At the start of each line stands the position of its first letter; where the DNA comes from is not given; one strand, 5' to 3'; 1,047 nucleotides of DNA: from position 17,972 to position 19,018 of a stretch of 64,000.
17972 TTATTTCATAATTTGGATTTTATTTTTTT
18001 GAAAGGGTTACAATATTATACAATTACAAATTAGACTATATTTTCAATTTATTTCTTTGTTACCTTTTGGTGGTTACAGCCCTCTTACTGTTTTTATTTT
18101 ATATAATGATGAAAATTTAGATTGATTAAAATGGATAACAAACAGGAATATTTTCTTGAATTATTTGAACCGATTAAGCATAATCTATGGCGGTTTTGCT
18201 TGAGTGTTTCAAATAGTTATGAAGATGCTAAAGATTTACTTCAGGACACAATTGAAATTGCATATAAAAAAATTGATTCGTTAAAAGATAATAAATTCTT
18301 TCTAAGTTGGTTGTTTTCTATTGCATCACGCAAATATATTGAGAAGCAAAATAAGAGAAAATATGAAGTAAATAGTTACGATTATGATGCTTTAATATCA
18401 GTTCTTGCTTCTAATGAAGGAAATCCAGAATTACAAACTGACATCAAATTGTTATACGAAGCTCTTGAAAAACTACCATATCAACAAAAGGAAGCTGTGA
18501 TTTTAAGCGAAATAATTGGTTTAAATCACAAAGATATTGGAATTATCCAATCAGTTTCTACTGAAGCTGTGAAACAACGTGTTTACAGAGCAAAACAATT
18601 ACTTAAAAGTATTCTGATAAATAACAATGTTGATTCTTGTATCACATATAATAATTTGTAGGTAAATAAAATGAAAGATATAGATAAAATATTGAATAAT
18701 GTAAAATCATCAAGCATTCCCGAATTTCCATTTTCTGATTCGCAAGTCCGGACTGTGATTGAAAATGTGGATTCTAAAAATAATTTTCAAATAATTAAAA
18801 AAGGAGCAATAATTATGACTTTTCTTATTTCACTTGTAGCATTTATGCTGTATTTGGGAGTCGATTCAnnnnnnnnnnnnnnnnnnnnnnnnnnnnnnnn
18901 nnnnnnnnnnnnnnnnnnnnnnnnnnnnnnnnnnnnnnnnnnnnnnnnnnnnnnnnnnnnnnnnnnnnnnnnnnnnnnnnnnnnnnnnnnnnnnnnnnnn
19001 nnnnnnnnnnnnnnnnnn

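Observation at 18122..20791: ECF sigma factor translationally coupled to a membrane-anchored, T9SS-sorted 706-aa partner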

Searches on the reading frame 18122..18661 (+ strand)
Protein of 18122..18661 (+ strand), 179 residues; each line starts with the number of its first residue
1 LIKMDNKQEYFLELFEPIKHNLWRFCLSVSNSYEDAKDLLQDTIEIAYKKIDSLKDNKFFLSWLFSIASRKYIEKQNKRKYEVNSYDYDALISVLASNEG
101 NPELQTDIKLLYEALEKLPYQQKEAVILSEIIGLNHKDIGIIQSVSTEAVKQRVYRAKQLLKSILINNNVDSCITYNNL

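Call 3: search_protein_families(library=pfam, proteins=[window:18122-18661:+], max_evalue=0.1)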
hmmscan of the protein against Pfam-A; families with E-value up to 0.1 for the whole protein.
window:18122-18661:+ (179 aa): 3 families
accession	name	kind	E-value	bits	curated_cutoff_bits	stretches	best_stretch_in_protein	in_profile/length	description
PF08281.18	Sigma70_r4_2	-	1.2e-10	41.3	25.7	1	110-161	3-54/54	Sigma-70, region 4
PF04542.20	Sigma70_r2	-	6.1e-09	36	24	1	15-75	2-64/71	Sigma-70 region 2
PF04545.22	Sigma70_r4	-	0.0001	22.2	24.1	1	114-161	1-48/50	Sigma-70, region 4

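Call 4: search_protein_families(library=ncbifam, proteins=[window:18122-18661:+], max_evalue=0.1)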
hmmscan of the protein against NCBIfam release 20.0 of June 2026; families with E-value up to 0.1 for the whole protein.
window:18122-18661:+ (179 aa): 80 families (the best 25 are shown)
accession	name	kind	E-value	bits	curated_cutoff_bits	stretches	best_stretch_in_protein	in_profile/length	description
TIGR02950.1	SigM_subfam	subfamily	8.4e-23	81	147.95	1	13-165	4-158/159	RNA polymerase sigma factor, SigM family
NF009170.0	PRK12517.1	subfamily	2.6e-22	79.2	197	1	3-169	17-180/188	RNA polymerase sigma factor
TIGR02937.1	sigma70-ECF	superfamily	3.7e-20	72.2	42.9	1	13-164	5-164/165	sigma-70 family RNA polymerase sigma factor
NF009199.0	PRK12547.1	subfamily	3.9e-19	68.8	219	1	19-167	16-162/184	RNA polymerase sigma factor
NF009166.1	PRK12513.1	equivalog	2.4e-18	66.5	206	1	11-168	24-189/193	RNA polymerase sigma factor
NF009192.0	PRK12540.1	equivalog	6.5e-18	65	307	1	21-170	17-164/182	RNA polymerase sigma factor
NF007216.0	PRK09638.1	equivalog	1.8e-17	63.7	194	1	8-162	17-171/180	RNA polymerase sigma factor SigY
NF058625.1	sigma_PG0214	equivalog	2.2e-17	63.3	130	1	7-169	2-165/170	GFO_1088 family ECF-type sigma factor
NF007226.0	PRK09644.1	equivalog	4.3e-17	62.7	199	1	21-168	13-160/166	RNA polymerase sigma factor SigM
NF053879.1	RNAPolSigSigVBac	equivalog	4.7e-17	62.1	190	1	8-168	3-158/160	RNA polymerase sigma factor SigV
NF009169.0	PRK12516.1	equivalog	5.6e-17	61.8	321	1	6-165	8-164/188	RNA polymerase sigma factor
TIGR02985.1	Sig70_bacteroi1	subfamily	1.9e-16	60.7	126.4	1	11-163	3-160/162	RNA polymerase sigma-70 factor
NF007215.0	PRK09637.1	equivalog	2.1e-16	60.5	212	1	14-167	6-156/181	RNA polymerase sigma factor SigZ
TIGR02959.1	SigZ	equivalog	2.1e-16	60.2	168.65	1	20-167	6-150/170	RNA polymerase sigma factor SigZ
TIGR02954.1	Sig70_famx3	hypoth_equivalog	6.1e-16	58.6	188.5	1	6-165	13-167/170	RNA polymerase sigma-70 factor, TIGR02954 family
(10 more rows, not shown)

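Call 9: list_cluster_members(proteins=[P0001, P0002, window:18131-18658:+, window:18122-18658:+])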
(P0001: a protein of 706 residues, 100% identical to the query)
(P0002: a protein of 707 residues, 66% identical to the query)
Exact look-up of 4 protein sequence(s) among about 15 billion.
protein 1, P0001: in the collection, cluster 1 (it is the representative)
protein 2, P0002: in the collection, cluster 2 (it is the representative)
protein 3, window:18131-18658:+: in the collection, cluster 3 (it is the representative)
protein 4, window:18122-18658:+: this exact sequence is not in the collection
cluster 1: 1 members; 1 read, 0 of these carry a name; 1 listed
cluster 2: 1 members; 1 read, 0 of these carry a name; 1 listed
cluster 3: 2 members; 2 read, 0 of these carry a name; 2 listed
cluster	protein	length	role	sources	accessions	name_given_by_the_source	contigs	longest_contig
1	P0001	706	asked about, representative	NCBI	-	-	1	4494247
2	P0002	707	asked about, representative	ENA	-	-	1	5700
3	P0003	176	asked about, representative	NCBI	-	-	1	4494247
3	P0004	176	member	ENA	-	-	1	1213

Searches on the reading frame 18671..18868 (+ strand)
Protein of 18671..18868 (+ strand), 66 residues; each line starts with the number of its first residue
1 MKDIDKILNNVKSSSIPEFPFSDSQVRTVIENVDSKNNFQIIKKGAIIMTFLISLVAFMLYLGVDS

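Call 55: search_solved_structures(query=A7, max_evalue=10)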
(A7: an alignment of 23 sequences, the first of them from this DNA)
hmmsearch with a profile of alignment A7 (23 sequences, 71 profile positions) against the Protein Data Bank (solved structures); distinct sequences matched with E-value up to 10: 7.
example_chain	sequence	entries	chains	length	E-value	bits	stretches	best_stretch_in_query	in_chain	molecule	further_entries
2m8r_A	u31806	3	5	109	0.039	16.9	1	34-65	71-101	Syntaxin-1A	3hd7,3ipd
6iqc_A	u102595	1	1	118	0.53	13.3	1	14-41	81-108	DNA-binding protein SSO0352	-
5hdj_A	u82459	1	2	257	0.56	13.2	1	4-40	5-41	NfrA1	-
6iqo_A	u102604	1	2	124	0.83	12.7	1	14-42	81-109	DNA-binding protein SSO0352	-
8gi2_A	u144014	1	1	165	0.92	12.5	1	47-68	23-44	Natrinema pilin, PilA2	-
5ui5_I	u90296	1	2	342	3.2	10.8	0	5-32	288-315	RNA polymerase sigma factor RpoN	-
5n5y_Q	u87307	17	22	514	4.1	10.4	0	3-34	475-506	RNA polymerase I-specific transcription initiation factor RRN7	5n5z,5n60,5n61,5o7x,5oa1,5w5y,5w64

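Call 83: find_homologous_proteins(query=A7, max_evalue=1)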
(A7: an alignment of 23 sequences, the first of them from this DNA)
Query A7 (23 sequences): 250 candidates shared short words with the query, none scored E <= 1.

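Call 84: search_protein_families(library=pfam, alignment_id=A7, max_evalue=10)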
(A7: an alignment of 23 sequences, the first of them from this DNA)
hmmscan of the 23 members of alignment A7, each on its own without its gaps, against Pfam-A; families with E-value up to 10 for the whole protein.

A. member 1, seq(66 aa): 0 families

B. families by the number of members that match (of 23 scanned): 11 families
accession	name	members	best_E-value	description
PF00533.33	BRCT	1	0.00062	BRCA1 C Terminus (BRCT) domain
PF08766.16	DEK_C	1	0.015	DEK C terminal domain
PF09973.14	DUF2208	1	0.04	Predicted membrane protein (DUF2208)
PF12575.13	Pox_EPC_I2-L1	1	0.073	Poxvirus entry protein complex L1 and I2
PF24874.1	Piezo_THU9_anchor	1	0.079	Piezo, THU9 and anchor domain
PF11271.13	PorA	1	0.094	Porin PorA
PF19592.4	DUF6097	1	0.14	Family of unknown function (DUF6097)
PF21334.2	ATPD_C_fung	1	0.15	Fungal epsilon subunit of F1F0-ATP synthase C-terminal domain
PF04494.20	TFIID_NTD2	1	0.17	WD40 associated region in TFIID subunit, NTD2 domain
PF09716.15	ETRAMP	1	0.18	Malarial early transcribed membrane protein (ETRAMP)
PF21854.2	Treslin_N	1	0.31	Treslin, N-terminal domain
